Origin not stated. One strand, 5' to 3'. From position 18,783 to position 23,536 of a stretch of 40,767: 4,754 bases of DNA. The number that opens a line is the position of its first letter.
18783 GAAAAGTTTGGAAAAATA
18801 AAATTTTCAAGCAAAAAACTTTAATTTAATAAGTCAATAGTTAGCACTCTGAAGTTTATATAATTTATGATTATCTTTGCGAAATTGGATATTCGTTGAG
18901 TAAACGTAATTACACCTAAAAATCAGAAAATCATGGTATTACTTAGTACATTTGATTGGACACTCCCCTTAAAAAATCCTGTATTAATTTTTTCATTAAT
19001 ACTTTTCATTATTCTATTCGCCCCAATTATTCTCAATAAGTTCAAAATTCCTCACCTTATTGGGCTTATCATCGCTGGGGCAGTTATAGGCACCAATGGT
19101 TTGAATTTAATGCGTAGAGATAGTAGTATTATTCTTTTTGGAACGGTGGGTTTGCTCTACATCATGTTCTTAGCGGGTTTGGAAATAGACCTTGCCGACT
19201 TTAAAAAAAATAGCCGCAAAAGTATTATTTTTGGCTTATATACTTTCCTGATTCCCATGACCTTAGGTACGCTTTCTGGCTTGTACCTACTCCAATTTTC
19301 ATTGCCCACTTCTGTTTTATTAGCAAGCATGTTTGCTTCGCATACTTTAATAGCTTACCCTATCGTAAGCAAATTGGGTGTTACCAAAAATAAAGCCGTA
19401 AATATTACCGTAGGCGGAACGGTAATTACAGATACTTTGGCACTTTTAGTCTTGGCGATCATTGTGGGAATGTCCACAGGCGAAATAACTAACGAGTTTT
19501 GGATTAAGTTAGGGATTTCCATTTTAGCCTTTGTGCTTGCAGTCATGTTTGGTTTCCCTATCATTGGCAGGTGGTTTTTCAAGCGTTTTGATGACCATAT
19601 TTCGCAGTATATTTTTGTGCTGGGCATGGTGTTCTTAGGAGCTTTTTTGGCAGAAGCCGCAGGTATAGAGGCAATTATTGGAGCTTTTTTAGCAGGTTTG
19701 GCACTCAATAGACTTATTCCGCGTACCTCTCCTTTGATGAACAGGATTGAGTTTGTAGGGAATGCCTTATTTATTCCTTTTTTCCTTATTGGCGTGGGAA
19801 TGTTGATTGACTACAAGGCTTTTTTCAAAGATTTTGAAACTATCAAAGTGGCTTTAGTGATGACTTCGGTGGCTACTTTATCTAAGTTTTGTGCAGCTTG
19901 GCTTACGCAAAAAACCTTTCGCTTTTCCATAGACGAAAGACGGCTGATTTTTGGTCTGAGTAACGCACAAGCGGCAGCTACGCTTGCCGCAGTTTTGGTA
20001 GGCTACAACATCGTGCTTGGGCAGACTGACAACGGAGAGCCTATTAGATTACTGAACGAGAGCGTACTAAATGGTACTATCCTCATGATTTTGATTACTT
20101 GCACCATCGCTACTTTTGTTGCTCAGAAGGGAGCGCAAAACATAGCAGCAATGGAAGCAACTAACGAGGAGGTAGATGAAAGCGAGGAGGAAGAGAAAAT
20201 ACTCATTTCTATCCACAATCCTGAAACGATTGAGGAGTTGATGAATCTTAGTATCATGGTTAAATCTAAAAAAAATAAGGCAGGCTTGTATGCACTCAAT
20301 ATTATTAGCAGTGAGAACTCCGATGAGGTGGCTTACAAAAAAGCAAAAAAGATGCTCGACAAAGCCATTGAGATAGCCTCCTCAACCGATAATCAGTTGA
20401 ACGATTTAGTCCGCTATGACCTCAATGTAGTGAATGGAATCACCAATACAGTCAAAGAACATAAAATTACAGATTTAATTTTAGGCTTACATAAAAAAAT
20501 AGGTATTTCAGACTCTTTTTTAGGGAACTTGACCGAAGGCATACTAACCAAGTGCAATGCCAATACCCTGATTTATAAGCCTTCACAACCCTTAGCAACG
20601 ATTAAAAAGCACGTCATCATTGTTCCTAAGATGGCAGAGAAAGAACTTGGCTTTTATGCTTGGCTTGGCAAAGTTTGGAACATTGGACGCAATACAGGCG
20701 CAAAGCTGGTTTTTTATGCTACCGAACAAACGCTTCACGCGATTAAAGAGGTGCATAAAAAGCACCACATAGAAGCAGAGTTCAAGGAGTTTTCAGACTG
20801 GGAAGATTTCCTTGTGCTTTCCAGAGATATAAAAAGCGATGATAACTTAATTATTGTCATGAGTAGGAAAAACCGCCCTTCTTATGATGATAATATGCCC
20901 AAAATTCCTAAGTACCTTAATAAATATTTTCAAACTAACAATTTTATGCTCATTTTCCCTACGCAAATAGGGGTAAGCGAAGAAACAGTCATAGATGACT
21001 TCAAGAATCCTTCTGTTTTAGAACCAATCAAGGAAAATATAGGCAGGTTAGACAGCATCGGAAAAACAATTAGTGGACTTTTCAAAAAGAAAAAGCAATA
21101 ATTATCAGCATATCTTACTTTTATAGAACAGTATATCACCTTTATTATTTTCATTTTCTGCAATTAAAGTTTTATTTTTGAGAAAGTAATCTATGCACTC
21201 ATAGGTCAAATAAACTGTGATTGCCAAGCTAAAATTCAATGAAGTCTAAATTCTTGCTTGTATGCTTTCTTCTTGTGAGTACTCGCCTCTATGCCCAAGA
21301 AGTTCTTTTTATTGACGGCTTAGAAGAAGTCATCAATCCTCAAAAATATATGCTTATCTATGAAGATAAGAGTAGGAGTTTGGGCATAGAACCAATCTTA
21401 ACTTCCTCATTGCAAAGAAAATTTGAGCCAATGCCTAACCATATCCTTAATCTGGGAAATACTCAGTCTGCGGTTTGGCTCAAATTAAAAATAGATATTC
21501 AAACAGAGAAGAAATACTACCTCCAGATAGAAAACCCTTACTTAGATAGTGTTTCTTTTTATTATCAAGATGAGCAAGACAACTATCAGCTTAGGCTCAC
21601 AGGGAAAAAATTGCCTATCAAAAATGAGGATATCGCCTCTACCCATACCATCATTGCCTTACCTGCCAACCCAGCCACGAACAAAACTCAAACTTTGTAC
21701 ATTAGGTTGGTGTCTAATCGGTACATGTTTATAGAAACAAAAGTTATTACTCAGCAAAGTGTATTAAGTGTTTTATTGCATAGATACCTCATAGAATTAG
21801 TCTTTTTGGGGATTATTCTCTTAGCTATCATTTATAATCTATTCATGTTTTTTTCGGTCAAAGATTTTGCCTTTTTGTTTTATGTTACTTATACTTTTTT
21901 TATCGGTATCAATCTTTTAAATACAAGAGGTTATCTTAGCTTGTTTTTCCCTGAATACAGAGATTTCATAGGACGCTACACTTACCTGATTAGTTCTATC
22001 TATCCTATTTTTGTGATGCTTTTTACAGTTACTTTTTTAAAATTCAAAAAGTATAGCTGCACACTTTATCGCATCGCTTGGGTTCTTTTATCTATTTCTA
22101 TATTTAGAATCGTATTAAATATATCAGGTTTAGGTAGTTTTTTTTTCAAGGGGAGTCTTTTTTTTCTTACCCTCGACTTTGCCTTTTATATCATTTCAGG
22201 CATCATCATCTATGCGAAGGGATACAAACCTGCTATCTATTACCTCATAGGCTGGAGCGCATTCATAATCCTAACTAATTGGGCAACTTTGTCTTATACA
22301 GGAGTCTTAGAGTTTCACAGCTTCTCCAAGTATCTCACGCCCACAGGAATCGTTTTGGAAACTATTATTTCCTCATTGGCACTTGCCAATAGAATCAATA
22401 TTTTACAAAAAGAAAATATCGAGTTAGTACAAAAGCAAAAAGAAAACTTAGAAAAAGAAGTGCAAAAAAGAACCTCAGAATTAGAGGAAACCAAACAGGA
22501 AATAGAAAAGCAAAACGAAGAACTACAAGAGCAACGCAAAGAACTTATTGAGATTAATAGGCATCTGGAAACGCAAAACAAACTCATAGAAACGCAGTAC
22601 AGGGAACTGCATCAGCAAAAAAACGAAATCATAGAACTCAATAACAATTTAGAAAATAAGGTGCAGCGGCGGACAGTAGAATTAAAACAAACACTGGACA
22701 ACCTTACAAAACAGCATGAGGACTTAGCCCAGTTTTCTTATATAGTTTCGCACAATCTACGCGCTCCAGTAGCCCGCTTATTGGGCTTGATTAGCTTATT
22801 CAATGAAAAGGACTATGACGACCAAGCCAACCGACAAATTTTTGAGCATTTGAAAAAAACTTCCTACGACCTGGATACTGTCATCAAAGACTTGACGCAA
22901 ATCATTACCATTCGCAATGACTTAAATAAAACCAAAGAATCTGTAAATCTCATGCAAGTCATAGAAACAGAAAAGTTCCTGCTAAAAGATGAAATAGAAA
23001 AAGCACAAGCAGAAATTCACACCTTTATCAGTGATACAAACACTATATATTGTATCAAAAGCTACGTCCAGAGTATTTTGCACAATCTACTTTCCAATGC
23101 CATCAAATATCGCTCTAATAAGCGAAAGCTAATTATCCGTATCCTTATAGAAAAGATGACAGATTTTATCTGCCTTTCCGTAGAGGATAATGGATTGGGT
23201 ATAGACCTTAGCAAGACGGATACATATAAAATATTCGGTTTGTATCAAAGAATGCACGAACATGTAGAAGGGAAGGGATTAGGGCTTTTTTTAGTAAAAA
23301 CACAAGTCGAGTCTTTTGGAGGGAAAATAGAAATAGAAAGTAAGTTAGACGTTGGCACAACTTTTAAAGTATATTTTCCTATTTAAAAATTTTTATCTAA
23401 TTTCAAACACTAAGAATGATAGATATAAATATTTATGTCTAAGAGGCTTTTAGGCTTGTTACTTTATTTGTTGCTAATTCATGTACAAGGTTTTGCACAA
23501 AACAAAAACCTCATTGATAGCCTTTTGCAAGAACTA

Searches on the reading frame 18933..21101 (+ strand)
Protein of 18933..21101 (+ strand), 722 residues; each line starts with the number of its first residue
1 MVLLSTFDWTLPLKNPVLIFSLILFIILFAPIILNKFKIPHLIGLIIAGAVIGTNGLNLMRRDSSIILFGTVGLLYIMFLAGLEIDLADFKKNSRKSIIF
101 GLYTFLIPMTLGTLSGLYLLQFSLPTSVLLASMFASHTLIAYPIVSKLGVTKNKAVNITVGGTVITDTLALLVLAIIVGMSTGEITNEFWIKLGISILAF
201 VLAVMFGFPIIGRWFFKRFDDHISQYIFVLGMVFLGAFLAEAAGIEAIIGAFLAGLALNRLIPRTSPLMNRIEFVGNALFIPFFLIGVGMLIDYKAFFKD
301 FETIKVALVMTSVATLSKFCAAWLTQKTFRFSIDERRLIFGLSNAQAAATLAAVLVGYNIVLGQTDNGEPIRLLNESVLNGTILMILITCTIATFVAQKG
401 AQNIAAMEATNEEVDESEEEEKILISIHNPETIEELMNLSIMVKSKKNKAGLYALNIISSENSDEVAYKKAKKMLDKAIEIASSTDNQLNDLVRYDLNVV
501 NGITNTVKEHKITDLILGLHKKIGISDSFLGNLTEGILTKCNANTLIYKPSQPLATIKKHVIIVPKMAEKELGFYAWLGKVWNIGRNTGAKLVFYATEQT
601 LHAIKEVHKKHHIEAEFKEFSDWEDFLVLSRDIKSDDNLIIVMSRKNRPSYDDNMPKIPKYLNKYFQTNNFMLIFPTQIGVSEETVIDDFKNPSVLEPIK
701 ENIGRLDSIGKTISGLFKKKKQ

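Call 58: search_protein_families(library=pfam, proteins=[window:18933-21101:+], max_evalue=0.00001)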
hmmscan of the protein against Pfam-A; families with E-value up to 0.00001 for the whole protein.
window:18933-21101:+ (722 aa): 1 family
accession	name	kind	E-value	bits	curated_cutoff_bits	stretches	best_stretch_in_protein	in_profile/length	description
PF00999.27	Na_H_Exchanger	-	1.4e-53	182.6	26.2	1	25-396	2-368/375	Sodium/hydrogen exchanger, transmembrane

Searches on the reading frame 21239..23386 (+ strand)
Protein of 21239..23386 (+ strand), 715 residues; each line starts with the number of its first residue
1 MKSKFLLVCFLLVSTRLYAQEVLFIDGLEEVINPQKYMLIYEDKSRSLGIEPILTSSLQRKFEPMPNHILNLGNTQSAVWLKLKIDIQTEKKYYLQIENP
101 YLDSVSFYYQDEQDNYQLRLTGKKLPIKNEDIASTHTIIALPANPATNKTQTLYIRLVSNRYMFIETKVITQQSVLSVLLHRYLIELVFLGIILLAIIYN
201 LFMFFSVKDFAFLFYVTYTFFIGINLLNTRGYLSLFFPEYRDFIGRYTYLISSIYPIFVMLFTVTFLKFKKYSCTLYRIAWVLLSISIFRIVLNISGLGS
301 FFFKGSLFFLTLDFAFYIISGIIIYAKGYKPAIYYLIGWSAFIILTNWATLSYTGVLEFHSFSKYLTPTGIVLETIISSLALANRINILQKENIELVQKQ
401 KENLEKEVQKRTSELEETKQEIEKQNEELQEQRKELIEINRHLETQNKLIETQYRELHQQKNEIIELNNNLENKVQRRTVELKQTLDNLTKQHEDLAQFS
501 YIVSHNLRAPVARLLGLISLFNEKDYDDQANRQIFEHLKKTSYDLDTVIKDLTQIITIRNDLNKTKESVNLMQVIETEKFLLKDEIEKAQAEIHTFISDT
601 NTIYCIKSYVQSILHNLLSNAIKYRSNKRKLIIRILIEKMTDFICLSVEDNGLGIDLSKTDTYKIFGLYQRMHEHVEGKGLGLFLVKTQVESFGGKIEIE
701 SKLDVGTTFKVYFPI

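Call 58: search_protein_families(library=pfam, proteins=[window:21239-23386:+], max_evalue=0.00001)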
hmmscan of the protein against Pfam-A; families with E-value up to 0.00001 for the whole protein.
window:21239-23386:+ (715 aa): 3 families
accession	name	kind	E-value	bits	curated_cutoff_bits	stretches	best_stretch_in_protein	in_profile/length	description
PF07695.17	7TMR-DISM_7TM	-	1.4e-32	113.7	29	1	183-385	2-205/205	7TM diverse intracellular signalling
PF07696.17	7TMR-DISMED2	-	1.3e-25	90.3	22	1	36-169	2-134/136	7TMR-DISM extracellular 2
PF02518.31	HATPase_c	-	2.4e-18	67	26.4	1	610-714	6-108/111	Histidine kinase-, DNA gyrase B-, and HSP90-like ATPase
